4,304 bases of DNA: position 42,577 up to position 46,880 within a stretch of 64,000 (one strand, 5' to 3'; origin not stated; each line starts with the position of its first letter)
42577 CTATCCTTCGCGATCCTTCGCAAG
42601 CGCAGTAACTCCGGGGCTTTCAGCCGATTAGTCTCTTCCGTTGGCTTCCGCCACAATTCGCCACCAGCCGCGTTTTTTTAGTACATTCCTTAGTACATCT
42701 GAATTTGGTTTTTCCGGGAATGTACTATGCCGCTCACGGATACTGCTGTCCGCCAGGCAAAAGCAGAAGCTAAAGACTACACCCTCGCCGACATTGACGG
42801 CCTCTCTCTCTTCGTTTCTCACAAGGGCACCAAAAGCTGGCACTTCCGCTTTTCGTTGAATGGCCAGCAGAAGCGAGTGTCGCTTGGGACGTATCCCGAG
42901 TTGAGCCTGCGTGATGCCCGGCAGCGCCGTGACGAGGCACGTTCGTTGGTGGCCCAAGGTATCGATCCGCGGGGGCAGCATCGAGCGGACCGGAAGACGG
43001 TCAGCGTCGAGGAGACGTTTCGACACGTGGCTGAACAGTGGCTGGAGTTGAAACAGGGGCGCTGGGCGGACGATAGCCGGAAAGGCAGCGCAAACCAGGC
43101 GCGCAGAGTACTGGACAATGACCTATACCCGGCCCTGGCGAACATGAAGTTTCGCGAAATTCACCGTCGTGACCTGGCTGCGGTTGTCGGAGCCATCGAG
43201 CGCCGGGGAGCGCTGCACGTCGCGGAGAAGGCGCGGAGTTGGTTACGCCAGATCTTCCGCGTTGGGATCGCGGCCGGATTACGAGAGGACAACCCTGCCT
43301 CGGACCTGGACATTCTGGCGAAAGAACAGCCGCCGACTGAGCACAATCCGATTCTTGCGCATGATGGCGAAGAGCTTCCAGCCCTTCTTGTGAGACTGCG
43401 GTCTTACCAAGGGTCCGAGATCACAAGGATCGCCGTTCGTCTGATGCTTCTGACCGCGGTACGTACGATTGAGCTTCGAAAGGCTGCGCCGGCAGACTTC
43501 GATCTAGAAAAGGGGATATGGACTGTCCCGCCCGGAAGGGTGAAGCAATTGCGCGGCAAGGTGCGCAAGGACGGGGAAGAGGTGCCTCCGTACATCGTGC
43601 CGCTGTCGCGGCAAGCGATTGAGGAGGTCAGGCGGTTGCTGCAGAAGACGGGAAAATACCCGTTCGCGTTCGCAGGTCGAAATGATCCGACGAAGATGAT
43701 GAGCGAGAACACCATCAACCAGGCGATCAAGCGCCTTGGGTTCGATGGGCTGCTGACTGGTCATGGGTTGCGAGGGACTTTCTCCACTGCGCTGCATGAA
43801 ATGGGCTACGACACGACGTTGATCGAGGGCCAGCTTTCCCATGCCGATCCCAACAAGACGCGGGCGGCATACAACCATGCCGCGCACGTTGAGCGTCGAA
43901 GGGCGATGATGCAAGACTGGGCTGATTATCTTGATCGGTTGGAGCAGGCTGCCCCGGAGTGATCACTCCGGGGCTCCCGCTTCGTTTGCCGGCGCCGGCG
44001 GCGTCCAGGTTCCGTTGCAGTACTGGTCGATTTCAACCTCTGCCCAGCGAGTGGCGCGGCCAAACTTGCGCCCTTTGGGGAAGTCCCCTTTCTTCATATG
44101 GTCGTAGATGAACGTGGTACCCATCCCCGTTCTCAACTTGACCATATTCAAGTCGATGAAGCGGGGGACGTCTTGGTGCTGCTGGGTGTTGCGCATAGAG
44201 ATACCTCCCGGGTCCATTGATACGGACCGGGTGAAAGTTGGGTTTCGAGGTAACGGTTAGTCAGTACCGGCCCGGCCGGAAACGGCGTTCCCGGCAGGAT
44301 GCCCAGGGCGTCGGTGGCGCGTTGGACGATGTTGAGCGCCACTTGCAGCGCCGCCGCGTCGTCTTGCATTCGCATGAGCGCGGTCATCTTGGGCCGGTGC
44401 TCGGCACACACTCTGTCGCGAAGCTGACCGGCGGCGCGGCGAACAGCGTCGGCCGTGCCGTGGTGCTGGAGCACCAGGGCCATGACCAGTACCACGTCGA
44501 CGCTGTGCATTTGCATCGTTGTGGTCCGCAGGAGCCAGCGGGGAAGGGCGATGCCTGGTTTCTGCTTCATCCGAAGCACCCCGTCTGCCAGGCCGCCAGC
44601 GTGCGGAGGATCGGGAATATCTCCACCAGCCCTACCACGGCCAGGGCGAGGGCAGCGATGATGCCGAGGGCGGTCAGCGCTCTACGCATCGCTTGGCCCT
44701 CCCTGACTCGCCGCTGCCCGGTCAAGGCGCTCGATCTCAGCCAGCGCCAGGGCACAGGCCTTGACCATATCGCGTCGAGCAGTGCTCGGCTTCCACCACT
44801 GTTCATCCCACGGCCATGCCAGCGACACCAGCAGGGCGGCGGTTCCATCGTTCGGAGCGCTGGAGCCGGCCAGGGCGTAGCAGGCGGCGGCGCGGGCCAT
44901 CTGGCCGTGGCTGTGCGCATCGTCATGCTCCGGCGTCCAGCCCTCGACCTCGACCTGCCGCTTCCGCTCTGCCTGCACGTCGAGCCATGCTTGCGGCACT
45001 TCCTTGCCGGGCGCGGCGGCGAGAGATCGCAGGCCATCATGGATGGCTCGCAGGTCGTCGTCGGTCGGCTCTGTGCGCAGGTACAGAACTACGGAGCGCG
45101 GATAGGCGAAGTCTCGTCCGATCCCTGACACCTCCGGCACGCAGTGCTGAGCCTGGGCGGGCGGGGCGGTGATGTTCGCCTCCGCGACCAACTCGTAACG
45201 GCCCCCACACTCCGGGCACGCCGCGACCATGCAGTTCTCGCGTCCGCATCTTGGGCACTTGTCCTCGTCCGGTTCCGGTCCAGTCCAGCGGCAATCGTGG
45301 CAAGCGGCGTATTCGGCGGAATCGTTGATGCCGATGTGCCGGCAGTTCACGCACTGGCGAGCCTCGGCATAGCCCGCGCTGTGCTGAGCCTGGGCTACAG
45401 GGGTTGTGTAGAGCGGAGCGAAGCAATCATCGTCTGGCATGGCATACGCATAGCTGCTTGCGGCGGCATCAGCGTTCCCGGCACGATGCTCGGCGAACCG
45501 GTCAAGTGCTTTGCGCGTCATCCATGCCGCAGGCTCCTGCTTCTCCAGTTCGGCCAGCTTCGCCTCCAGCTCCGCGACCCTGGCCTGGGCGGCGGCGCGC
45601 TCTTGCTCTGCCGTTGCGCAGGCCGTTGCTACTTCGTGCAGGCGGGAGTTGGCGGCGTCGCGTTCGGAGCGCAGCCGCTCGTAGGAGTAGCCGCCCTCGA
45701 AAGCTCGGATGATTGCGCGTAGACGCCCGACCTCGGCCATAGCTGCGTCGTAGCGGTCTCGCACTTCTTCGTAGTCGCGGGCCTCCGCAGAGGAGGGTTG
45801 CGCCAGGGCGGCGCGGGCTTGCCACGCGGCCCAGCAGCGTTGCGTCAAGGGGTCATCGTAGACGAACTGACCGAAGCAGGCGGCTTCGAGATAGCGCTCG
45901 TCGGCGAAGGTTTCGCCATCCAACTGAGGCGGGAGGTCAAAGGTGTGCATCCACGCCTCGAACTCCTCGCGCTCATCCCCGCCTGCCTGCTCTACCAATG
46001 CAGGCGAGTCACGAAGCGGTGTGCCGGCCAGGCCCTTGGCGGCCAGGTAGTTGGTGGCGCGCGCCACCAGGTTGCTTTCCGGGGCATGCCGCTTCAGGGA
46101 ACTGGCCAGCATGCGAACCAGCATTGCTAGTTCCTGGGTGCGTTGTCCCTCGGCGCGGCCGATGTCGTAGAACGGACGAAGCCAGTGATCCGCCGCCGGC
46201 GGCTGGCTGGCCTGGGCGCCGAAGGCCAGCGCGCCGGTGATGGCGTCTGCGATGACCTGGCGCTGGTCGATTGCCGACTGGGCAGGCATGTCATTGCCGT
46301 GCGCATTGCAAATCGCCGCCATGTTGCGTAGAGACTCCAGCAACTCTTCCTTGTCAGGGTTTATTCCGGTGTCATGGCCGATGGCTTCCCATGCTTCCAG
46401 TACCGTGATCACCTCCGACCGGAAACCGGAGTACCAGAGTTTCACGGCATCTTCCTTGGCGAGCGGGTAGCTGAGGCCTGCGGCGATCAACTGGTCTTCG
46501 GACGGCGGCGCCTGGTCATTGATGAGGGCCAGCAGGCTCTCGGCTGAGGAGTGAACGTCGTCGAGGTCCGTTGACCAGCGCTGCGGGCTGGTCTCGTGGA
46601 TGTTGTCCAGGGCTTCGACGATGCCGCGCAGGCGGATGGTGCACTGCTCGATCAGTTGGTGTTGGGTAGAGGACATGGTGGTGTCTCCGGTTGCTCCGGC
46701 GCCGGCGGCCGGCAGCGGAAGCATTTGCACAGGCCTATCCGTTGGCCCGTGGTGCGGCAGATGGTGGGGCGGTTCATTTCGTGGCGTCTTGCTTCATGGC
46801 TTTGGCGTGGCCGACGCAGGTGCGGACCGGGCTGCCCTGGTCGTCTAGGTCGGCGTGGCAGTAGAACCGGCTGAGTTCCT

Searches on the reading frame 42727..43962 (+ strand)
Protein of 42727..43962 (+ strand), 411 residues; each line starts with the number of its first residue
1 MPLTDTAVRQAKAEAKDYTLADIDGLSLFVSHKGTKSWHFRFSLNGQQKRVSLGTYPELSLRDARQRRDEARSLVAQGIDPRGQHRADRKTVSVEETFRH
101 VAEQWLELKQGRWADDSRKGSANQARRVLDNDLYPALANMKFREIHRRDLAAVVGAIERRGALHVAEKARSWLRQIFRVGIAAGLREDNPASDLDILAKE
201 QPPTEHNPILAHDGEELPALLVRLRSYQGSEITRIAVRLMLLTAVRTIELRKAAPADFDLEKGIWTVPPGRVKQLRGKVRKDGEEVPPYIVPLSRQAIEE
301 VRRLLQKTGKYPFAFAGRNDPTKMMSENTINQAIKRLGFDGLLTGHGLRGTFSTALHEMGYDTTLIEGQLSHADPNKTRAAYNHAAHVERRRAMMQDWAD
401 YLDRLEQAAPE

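Call 31: search_protein_families(library=pfam, proteins=[window:42727-43962:+], max_evalue=0.001)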
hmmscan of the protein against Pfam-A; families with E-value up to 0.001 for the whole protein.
window:42727-43962:+ (411 aa): 3 families
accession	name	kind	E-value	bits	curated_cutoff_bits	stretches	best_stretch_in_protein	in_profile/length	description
PF13356.12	Arm-DNA-bind_3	-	7.3e-25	87.4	27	1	3-87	1-82/83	Arm DNA-binding domain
PF22022.2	Phage_int_M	-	8.3e-22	77.7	27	1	98-194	1-93/96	Phage integrase central domain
PF00589.27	Phage_integrase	-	3.5e-19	69.6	27.1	1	215-386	6-169/172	Phage integrase family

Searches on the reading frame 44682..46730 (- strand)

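Call 32: search_protein_families(library=phrogs, proteins=[window:44682-46730:-], max_evalue=0.001)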
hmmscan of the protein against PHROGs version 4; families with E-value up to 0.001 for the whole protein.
window:44682-46730:- (682 aa): 15 families
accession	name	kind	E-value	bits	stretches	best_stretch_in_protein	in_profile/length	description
phrog_9434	-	unknown function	1.4e-190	636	3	3-477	1-368/507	-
phrog_11504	-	unknown function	8.5e-86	290.1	2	521-679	217-375/376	-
phrog_3956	-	unknown function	2e-83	282.4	4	554-679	466-583/585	-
phrog_16138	-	unknown function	1.2e-53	182.4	1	52-244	1-166/166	-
phrog_33008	-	unknown function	3.6e-42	145.6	2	19-83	1-65/224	-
phrog_9763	-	unknown function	3.9e-41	142.4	1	559-677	128-240/247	-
phrog_6574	-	unknown function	7.6e-39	134.9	1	571-681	100-215/217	-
phrog_6628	-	unknown function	1.6e-36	127.1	1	355-678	486-671/685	-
phrog_36186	-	unknown function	4.9e-33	114.2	1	525-578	37-90/93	-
phrog_14548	-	unknown function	1.9e-27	97.4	1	570-674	274-372/378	-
phrog_28211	-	unknown function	7.4e-27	95.5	1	569-675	115-224/234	-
phrog_19550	-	unknown function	1.4e-26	94.7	1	570-674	77-180/186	-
phrog_10312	-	unknown function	1.8e-17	64.7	1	207-258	1-52/142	-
phrog_660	-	unknown function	2.9e-10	41.5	1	193-235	144-186/193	-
phrog_343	-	unknown function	0.00065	20.5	0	247-309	33-85/135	-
